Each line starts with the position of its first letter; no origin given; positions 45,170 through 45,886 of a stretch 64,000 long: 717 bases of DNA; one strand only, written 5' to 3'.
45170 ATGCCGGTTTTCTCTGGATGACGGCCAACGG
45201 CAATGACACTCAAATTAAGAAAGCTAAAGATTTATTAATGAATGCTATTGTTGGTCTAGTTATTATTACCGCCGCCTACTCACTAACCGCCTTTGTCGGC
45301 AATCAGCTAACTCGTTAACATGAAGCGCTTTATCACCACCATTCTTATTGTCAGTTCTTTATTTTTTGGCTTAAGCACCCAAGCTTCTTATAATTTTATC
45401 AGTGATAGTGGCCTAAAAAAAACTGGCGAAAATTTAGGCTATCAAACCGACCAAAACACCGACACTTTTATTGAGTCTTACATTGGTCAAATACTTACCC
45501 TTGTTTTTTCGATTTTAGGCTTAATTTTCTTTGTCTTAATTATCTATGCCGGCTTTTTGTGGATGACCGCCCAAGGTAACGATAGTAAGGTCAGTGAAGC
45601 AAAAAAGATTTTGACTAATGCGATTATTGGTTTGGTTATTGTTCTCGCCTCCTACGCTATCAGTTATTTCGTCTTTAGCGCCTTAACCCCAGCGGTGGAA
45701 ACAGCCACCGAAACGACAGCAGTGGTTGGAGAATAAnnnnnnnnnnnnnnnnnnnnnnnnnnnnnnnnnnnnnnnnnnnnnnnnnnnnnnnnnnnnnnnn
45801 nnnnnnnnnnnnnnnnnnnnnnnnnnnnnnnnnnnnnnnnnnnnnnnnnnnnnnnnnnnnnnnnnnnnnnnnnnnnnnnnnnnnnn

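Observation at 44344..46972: A tandem array of six diverged T4SS-pilin-like paralogs under a promoter with a palindromic operator, plus a seventh copy 2 kb upstream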

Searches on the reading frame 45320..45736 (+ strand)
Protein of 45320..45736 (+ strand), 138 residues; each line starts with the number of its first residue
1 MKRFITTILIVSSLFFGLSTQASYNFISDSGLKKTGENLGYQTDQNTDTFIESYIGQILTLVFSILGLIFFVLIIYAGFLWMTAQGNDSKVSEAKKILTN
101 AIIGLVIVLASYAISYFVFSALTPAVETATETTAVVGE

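Call 3: search_protein_families(library=pfam, proteins=[window:45320-45736:+], max_evalue=1)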
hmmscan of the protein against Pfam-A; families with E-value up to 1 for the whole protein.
window:45320-45736:+ (138 aa): 15 families
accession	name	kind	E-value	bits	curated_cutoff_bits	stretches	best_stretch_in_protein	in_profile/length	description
PF18895.5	T4SS_pilin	-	7.8e-12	45.5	26.6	1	51-117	5-70/71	Type IV secretion system pilin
PF07884.19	VKOR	-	0.00077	20.1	27.5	1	44-123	37-116/134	Vitamin K epoxide reductase family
PF02322.20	Cyt_bd_oxida_II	-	0.0034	17.2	35.6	1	45-122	143-216/302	Cytochrome bd terminal oxidase subunit II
PF06024.17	Orf78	-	0.0052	17.5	29.4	1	86-123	53-90/101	Orf78 (ac78)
PF16192.10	PMT_4TMC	-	0.019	14.9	32.4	1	54-120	53-116/202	C-terminal four TMM region of protein-O-mannosyltransferase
PF09945.14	DUF2177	-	0.021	15.3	26.9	1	49-107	26-84/124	Predicted membrane protein (DUF2177)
PF13968.11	DUF4220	-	0.028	14.4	27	1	56-123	236-300/341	Domain of unknown function (DUF4220)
PF09815.14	XK-related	-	0.028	13.9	24.8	1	59-109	216-266/337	XK-related protein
PF05545.16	FixQ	-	0.052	13.9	29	1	65-97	12-44/49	Cbb3-type cytochrome oxidase component FixQ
PF06664.17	WLS-like_TM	-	0.056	13.2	28.3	1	41-136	131-229/247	Wntless-like, transmembrane domain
PF20990.2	DUF2207_C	-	0.078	13.1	33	1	32-126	118-196/247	Predicted membrane protein (DUF2207) C-terminal domain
PF06837.17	Fijivirus_P9-2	-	0.083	13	27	1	27-75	15-63/178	Fijivirus P9-2 protein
PF14093.11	DUF4271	-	0.48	10.7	29.7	1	9-120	60-149/206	Domain of unknown function (DUF4271)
PF06161.16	DUF975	-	0.54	10.5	34.8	1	40-118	89-166/243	Protein of unknown function (DUF975)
PF05620.16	TMEM208_SND2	-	0.68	10.2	22.9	0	5-83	53-132/167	SRP-independent targeting protein 2/TMEM208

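Call 13: find_homologous_proteins(query=window:45320-45733:+, max_evalue=0.001)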
Query window:45320-45733:+ (138 aa): 169 proteins with E <= 0.001 among 240 candidates; the best 120 are listed.
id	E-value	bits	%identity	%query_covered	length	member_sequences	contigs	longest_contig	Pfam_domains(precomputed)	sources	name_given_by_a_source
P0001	4.7e-78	277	100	100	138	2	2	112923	PF18895.6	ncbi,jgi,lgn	ncbi:MAG: pilin [Patescibacteria group bacterium]|jgi:uncharacterized membrane protein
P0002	3.1e-74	265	94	100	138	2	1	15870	PF18895.6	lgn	-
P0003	7.4e-69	247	85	88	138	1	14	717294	PF18895.6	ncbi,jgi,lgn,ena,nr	ncbi:MAG: pilin [Candidatus Parcubacteria bacterium]|jgi:preprotein translocase subunit SecG|nr:MAG:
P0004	5.4e-61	222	79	100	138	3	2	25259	PF18895.6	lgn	-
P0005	3.9e-55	203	69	100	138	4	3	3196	PF18895.6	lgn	-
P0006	8.7e-53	196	67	100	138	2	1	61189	PF18895.6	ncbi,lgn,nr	ncbi:MAG: hypothetical protein PHN43_00890 [Patescibacteria group bacterium]|nr:hypothetical protein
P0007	1.1e-52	195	67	100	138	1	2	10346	PF18895.6,PF06157.17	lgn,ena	-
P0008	1.1e-46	176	69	88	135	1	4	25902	PF18895.6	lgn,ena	-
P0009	5.4e-44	167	63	91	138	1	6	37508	PF18895.6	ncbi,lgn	-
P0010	5.5e-34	135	39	99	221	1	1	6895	PF18895.6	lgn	-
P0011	1.0e-31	128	56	52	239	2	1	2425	PF18895.6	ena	-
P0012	2.5e-27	113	36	78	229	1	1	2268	PF18895.6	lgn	-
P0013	7.0e-25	106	46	86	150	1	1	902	PF18895.6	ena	-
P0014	7.9e-25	105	46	87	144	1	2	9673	PF18895.6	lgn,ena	-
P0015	1.1e-24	105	50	85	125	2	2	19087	PF18895.6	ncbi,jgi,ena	ncbi:MAG: hypothetical protein WC146_00800 [Patescibacteria group bacterium]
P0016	1.2e-23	102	47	80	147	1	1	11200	PF18895.6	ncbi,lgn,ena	-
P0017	1.7e-23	101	48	86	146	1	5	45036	PF18895.6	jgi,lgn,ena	-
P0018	2.5e-23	100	52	71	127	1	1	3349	PF18895.6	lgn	-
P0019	5.3e-22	96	54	67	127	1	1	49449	PF18895.6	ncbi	ncbi:MAG: hypothetical protein V1738_06455 [Patescibacteria group bacterium]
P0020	1.6e-21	95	44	86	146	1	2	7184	PF18895.6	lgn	-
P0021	3.0e-21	94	47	88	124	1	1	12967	PF18895.6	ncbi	-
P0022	3.5e-21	94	50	73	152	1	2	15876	PF18895.6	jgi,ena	-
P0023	4.9e-20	90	40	87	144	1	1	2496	PF18895.6,PF04956.19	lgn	-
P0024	6.7e-20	89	47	75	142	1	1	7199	PF18895.6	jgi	jgi:cytochrome bd-type quinol oxidase subunit 2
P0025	7.4e-20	89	43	89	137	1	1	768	PF18895.6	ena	-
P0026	8.3e-20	89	50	68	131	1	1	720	PF18895.6,PF04956.19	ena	-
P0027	9.8e-20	89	43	91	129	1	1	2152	PF18895.6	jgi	-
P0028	1.1e-19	89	46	80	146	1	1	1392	PF18895.6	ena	-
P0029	1.6e-19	88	47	69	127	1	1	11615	PF18895.6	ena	-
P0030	2.0e-19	88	41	91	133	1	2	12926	PF18895.6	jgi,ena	jgi:hypothetical protein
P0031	2.3e-19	88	46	80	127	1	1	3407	PF18895.6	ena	-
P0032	3.0e-19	87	43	79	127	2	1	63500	PF18895.6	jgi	-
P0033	3.6e-19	87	60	49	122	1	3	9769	PF18895.6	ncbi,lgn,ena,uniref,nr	ncbi:MAG: hypothetical protein A3C90_03025 [Candidatus Magasanikbacteria bacterium RIFCSPHIGHO2_02_F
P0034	4.1e-19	87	49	67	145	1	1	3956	PF18895.6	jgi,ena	-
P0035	7.3e-19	86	44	92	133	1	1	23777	PF18895.6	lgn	-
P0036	8.1e-19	86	55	67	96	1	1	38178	PF18895.6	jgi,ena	-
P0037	9.6e-19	86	42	83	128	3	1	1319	PF18895.6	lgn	-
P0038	1.4e-18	85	42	87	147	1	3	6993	PF18895.6,PF04956.19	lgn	-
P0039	1.4e-18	85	54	43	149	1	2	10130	PF18895.6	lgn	-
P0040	1.5e-18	85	48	84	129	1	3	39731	PF18895.6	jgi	jgi:hypothetical protein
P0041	1.8e-18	85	41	96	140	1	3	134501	PF07264.18,PF18895.6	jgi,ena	-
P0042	2.1e-18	85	48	74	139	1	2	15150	PF18895.6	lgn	-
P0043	2.2e-18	85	48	65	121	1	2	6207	PF18895.6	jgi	jgi:hypothetical protein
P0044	2.4e-18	84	49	63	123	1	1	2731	PF18895.6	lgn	-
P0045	3.1e-18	84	39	96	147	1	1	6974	PF18895.6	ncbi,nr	ncbi:MAG: pilin [bacterium]|nr:pilin [bacterium]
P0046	3.6e-18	84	46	91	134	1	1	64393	PF18895.6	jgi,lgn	jgi:hypothetical protein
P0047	3.9e-18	84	47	79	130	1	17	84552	PF18895.6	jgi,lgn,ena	-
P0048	4.0e-18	84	44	89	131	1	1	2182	PF18895.6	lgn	-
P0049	4.4e-18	84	44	91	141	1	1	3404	PF18895.6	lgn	-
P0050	5.5e-18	83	45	86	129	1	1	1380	PF18895.6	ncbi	-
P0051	6.2e-18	83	61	51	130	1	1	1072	PF18895.6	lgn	-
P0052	6.3e-18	83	49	64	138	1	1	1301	PF18895.6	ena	-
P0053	6.7e-18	83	57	49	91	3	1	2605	PF18895.6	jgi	jgi:cbb3-type cytochrome oxidase subunit 3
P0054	7.3e-18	83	51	67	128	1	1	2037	PF18895.6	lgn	-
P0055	8.4e-18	83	42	83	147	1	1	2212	PF18895.6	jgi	jgi:hypothetical protein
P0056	1.0e-17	82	43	88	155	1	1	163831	PF18895.6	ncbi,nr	ncbi:MAG: pilin [Patescibacteria group bacterium]|nr:pilin [Patescibacteria group bacterium]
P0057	1.1e-17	82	59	50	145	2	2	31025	PF18895.6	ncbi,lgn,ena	-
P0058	1.1e-17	82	46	73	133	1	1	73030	PF18895.6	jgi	jgi:Type IV secretion system pilin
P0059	1.7e-17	82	56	59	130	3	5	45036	PF18895.6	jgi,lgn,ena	-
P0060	2.0e-17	81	48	64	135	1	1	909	PF18895.6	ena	-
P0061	2.1e-17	81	51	59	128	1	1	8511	PF18895.6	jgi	-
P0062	2.3e-17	81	51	59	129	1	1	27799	PF18895.6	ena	-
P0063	2.4e-17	81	56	59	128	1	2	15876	PF18895.6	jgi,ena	-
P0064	2.5e-17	81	48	63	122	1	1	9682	PF18895.6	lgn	-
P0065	2.7e-17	81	48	77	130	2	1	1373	PF18895.6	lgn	-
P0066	2.7e-17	81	47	68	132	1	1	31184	PF18895.6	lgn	-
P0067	2.8e-17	81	39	90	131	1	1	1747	PF18895.6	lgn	-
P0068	3.1e-17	81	52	60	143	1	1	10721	PF18895.6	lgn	-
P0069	3.5e-17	81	59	49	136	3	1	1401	PF18895.6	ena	-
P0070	3.6e-17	81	64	48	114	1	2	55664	PF18895.6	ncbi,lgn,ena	-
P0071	3.7e-17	81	40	87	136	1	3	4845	PF18895.6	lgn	-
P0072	3.9e-17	80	48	74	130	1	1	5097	PF18895.6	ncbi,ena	-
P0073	4.2e-17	80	55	56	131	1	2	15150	PF18895.6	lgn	-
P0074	4.3e-17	80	52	64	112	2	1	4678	PF18895.6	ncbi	-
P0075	4.5e-17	80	51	52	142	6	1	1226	PF18895.6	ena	-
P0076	4.7e-17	80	53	59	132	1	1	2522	PF18895.6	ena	-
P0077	4.8e-17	80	67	46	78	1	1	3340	PF18895.6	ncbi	-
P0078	5.3e-17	80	42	82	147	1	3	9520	PF18895.6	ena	-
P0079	5.6e-17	80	61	46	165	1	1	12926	PF18895.6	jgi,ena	jgi:hypothetical protein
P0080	5.8e-17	80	42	80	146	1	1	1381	PF18895.6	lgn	-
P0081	6.0e-17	80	49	65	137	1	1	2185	PF18895.6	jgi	jgi:hypothetical protein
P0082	6.9e-17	80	56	51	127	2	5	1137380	PF18895.6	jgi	jgi:uncharacterized membrane protein YwzB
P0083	7.0e-17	80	63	35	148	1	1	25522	PF18895.6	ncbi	-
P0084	9.4e-17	79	47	66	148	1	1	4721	PF18895.6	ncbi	-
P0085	9.6e-17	79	44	65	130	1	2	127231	PF18895.6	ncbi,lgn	-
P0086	9.7e-17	79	56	51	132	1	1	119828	PF18895.6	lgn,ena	-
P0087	1.0e-16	79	44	64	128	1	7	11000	PF18895.6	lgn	-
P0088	1.0e-16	79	50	77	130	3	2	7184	PF18895.6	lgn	-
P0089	1.2e-16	79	49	77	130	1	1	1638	PF18895.6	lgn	-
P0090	1.8e-16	78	62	51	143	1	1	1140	PF18895.6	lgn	-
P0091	2.0e-16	78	46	66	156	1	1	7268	PF18895.6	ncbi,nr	ncbi:hypothetical protein GF382_03870 [Candidatus Falkowbacteria bacterium]|nr:hypothetical protein 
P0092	2.2e-16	78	50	52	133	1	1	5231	PF18895.6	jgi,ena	-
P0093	2.3e-16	78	45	72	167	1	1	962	PF18895.6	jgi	-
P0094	2.5e-16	78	51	52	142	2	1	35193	PF18895.6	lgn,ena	-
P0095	2.6e-16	78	48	68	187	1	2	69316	PF18895.6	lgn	-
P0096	3.0e-16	78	45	86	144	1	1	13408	PF18895.6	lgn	-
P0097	3.2e-16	78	47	62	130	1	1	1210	PF18895.6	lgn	-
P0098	3.3e-16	77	52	63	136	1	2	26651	PF18895.6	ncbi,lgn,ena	-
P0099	3.6e-16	77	57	39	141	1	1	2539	PF18895.6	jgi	jgi:hypothetical protein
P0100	4.3e-16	77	40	87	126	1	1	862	PF18895.6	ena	-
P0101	4.7e-16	77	54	51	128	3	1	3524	PF18895.6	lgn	-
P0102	4.7e-16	77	44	83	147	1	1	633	PF18895.6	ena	-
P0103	5.3e-16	77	43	87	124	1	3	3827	PF18895.6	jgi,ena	-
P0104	5.5e-16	77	45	62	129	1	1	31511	PF18895.6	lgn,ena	-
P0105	7.6e-16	76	44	73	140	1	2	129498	PF18895.6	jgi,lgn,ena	jgi:hypothetical protein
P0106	8.7e-16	76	64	46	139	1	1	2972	PF18895.6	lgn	-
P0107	9.5e-16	76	41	72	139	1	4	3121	PF18895.6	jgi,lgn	-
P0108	1.0e-15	76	47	54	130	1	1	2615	PF18895.6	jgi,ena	-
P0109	1.1e-15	76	56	51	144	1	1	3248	PF18895.6,PF04956.19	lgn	-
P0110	1.1e-15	76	42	73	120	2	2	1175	PF18895.6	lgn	-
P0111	1.3e-15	76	59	49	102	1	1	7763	PF18895.6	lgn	-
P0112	1.4e-15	75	45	80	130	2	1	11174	PF18895.6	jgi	-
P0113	1.5e-15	75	61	44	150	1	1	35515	PF18895.6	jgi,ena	-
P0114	1.6e-15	75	47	54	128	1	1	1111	PF18895.6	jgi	jgi:hypothetical protein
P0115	2.3e-15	75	54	51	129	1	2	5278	PF18895.6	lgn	-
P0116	2.7e-15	75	47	63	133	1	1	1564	PF18895.6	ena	-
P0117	2.8e-15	74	63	35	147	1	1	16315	PF18895.6,PF04956.19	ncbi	ncbi:MAG: hypothetical protein V1667_00760 [bacterium]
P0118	2.8e-15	74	38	81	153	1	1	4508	PF18895.6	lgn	-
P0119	2.8e-15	74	43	65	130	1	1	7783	PF18895.6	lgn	-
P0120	2.9e-15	74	66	34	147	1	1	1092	PF18895.6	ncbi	-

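Call 18: find_encoding_contigs(protein=P0003, flank=10000, max_places=3)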
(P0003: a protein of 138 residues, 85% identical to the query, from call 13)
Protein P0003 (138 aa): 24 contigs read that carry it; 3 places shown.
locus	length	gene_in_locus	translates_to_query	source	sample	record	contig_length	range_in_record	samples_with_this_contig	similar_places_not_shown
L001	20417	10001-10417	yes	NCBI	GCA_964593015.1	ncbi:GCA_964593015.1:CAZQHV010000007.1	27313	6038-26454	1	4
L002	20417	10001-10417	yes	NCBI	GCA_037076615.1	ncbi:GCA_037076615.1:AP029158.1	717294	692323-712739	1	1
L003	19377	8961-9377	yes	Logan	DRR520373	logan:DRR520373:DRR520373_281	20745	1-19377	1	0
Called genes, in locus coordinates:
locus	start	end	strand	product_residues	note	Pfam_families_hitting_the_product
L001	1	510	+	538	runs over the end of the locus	-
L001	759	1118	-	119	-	PF01245:Ribosomal_L19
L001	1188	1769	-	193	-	PF13189:Cytidylate_kin2, PF13207:AAA_17, PF13238:AAA_18 (weak), PF02224:Cytidylate_kin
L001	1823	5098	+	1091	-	PF02463:SMC_N, PF13304:AAA_21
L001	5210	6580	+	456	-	PF01547:SBP_bac_1, PF13416:SBP_bac_8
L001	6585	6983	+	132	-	PF18895:T4SS_pilin (weak)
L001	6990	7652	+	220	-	PF13413:HTH_25, PF09136:Glucodextran_B (weak)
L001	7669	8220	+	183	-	PF01209:Ubie_methyltran, PF13847:Methyltransf_31, PF08241:Methyltransf_11, PF08242:Methyltransf_12 (weak), PF13649:Methyltransf_25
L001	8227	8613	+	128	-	-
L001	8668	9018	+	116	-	PF08378:NERD, PF02021:UPF0102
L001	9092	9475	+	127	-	PF18895:T4SS_pilin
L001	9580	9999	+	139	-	PF18895:T4SS_pilin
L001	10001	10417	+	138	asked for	PF18895:T4SS_pilin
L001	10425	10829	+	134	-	PF18895:T4SS_pilin (weak)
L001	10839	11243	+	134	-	PF18895:T4SS_pilin (weak)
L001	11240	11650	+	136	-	PF18895:T4SS_pilin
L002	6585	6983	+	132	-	PF18895:T4SS_pilin (weak)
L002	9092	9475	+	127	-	PF18895:T4SS_pilin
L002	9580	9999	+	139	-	PF18895:T4SS_pilin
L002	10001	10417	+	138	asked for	PF18895:T4SS_pilin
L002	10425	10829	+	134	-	PF18895:T4SS_pilin (weak)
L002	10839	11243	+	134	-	PF18895:T4SS_pilin (weak)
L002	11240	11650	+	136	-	PF18895:T4SS_pilin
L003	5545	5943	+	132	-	PF18895:T4SS_pilin (weak)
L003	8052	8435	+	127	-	PF18895:T4SS_pilin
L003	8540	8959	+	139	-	PF18895:T4SS_pilin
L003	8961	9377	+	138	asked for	PF18895:T4SS_pilin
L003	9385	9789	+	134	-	PF18895:T4SS_pilin (weak)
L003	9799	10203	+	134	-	PF18895:T4SS_pilin (weak)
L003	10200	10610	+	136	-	PF18895:T4SS_pilin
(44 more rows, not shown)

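Call 19: find_encoding_contigs(protein=P0004, flank=6000, max_places=2)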
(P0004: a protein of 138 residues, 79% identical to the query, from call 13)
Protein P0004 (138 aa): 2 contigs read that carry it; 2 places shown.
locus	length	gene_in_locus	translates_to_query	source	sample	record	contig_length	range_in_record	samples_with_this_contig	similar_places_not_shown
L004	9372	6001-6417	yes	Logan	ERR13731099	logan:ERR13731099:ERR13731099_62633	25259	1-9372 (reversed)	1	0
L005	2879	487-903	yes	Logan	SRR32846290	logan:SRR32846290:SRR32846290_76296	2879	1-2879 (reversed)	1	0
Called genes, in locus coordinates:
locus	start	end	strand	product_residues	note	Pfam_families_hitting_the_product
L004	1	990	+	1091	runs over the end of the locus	PF02463:SMC_N, PF13476:AAA_23, PF13304:AAA_21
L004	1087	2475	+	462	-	PF01547:SBP_bac_1, PF13416:SBP_bac_8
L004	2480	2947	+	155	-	PF18895:T4SS_pilin (weak)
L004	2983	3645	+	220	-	PF13413:HTH_25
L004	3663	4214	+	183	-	PF01209:Ubie_methyltran, PF13847:Methyltransf_31, PF08241:Methyltransf_11, PF08242:Methyltransf_12 (weak), PF13649:Methyltransf_25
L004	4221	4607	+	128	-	-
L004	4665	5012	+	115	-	PF08378:NERD (weak), PF02021:UPF0102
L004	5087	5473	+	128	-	PF18895:T4SS_pilin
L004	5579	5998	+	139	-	PF18895:T4SS_pilin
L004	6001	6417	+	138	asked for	PF18895:T4SS_pilin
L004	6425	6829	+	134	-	PF18895:T4SS_pilin (weak)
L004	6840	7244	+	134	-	PF18895:T4SS_pilin (weak)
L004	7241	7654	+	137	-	PF18895:T4SS_pilin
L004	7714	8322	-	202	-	-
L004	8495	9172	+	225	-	-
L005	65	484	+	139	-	PF18895:T4SS_pilin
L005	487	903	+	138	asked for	PF18895:T4SS_pilin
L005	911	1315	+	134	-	PF18895:T4SS_pilin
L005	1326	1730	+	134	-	PF18895:T4SS_pilin (weak)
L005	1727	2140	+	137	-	PF18895:T4SS_pilin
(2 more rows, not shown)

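Call 22: find_encoding_contigs(protein=P0006, flank=8000, max_places=1)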
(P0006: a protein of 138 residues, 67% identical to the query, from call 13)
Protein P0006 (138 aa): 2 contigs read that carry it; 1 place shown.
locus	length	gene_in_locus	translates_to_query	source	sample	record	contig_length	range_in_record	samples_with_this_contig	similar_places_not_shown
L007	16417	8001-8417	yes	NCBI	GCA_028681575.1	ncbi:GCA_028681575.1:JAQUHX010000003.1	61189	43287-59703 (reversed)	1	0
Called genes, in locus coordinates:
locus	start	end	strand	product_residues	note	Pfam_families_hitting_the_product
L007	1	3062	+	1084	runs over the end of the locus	PF02463:SMC_N, PF13175:AAA_15, PF13304:AAA_21 (weak), PF13476:AAA_23, PF13304:AAA_21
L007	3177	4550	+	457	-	PF01547:SBP_bac_1, PF13416:SBP_bac_8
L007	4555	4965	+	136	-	PF18895:T4SS_pilin (weak)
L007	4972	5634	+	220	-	PF13413:HTH_25, PF09136:Glucodextran_B (weak)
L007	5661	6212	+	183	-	PF01209:Ubie_methyltran, PF13847:Methyltransf_31, PF08241:Methyltransf_11, PF08242:Methyltransf_12 (weak), PF13649:Methyltransf_25 (weak)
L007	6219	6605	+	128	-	-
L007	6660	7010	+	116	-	PF08378:NERD (weak), PF02021:UPF0102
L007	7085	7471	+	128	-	PF18895:T4SS_pilin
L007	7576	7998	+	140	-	PF18895:T4SS_pilin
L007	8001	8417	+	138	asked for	PF18895:T4SS_pilin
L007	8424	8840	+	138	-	PF18895:T4SS_pilin (weak)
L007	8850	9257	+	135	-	PF18895:T4SS_pilin (weak)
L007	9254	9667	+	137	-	PF18895:T4SS_pilin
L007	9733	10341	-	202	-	-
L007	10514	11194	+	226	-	-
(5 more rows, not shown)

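Call 23: find_encoding_contigs(protein=P0009, flank=8000, max_places=1)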
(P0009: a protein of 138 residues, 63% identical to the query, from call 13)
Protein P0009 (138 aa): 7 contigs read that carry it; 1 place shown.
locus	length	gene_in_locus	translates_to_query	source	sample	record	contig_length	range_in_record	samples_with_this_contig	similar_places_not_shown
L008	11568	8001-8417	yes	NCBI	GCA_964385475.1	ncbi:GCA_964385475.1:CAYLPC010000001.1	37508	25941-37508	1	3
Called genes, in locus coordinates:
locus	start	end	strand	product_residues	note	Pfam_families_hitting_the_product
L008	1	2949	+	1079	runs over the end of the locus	PF02463:SMC_N, PF13175:AAA_15, PF13304:AAA_21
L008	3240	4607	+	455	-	PF01547:SBP_bac_1, PF13416:SBP_bac_8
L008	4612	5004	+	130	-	PF18895:T4SS_pilin (weak)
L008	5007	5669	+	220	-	PF13413:HTH_25, PF09136:Glucodextran_B (weak)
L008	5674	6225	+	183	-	PF01209:Ubie_methyltran, PF13847:Methyltransf_31, PF08241:Methyltransf_11, PF08242:Methyltransf_12, PF13649:Methyltransf_25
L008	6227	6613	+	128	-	-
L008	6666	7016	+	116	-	PF02021:UPF0102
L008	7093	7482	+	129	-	PF18895:T4SS_pilin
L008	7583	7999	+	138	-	PF18895:T4SS_pilin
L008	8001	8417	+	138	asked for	PF18895:T4SS_pilin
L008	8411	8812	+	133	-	PF18895:T4SS_pilin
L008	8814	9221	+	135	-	PF18895:T4SS_pilin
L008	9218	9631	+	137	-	PF18895:T4SS_pilin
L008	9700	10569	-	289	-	-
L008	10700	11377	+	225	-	-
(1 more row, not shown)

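Call 24: find_encoding_contigs(protein=P0002, flank=8000, max_places=1)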
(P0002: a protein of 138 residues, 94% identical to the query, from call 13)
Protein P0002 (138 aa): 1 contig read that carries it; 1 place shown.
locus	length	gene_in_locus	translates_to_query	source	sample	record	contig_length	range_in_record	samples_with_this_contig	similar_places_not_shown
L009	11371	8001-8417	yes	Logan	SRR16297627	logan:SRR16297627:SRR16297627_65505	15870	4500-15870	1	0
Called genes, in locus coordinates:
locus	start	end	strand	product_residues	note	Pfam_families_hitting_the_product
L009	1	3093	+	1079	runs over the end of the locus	PF02463:SMC_N, PF13304:AAA_21 (weak), PF13476:AAA_23, PF13304:AAA_21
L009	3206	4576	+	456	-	PF01547:SBP_bac_1, PF13416:SBP_bac_8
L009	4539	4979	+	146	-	PF18895:T4SS_pilin (weak)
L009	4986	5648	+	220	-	PF13413:HTH_25, PF09136:Glucodextran_B (weak)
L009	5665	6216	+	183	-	PF01209:Ubie_methyltran, PF13847:Methyltransf_31, PF08241:Methyltransf_11, PF08242:Methyltransf_12 (weak), PF13649:Methyltransf_25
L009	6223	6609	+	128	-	-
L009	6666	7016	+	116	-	PF08378:NERD (weak), PF02021:UPF0102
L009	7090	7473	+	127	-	PF18895:T4SS_pilin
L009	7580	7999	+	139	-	PF18895:T4SS_pilin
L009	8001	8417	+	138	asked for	PF18895:T4SS_pilin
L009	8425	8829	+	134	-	PF18895:T4SS_pilin (weak)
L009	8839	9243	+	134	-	PF18895:T4SS_pilin (weak)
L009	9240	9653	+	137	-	PF18895:T4SS_pilin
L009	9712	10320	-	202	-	-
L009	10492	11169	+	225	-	-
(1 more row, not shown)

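Call 25: find_encoding_contigs(protein=P0008, flank=8000, max_places=1)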
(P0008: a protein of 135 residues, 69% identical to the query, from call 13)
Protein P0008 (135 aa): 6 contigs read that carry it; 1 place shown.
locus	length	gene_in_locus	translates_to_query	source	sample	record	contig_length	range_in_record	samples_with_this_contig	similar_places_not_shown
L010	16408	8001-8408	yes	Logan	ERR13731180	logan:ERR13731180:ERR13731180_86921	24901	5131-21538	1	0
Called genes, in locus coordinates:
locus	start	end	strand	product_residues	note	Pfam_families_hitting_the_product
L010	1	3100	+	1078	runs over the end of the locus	PF02463:SMC_N, PF13175:AAA_15, PF13304:AAA_21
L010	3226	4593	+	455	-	PF01547:SBP_bac_1, PF13416:SBP_bac_8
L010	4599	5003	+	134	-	PF18895:T4SS_pilin (weak)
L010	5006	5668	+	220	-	PF13413:HTH_25, PF09136:Glucodextran_B (weak)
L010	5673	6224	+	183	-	PF01209:Ubie_methyltran (weak), PF13847:Methyltransf_31, PF08241:Methyltransf_11, PF08242:Methyltransf_12, PF13649:Methyltransf_25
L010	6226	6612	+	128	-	-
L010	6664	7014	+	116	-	PF02021:UPF0102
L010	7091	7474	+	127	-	PF18895:T4SS_pilin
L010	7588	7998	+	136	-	PF18895:T4SS_pilin (weak)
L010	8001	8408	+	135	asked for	PF18895:T4SS_pilin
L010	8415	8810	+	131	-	PF18895:T4SS_pilin (weak)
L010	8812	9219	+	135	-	PF18895:T4SS_pilin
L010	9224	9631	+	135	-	PF18895:T4SS_pilin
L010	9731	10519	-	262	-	-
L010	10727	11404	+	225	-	-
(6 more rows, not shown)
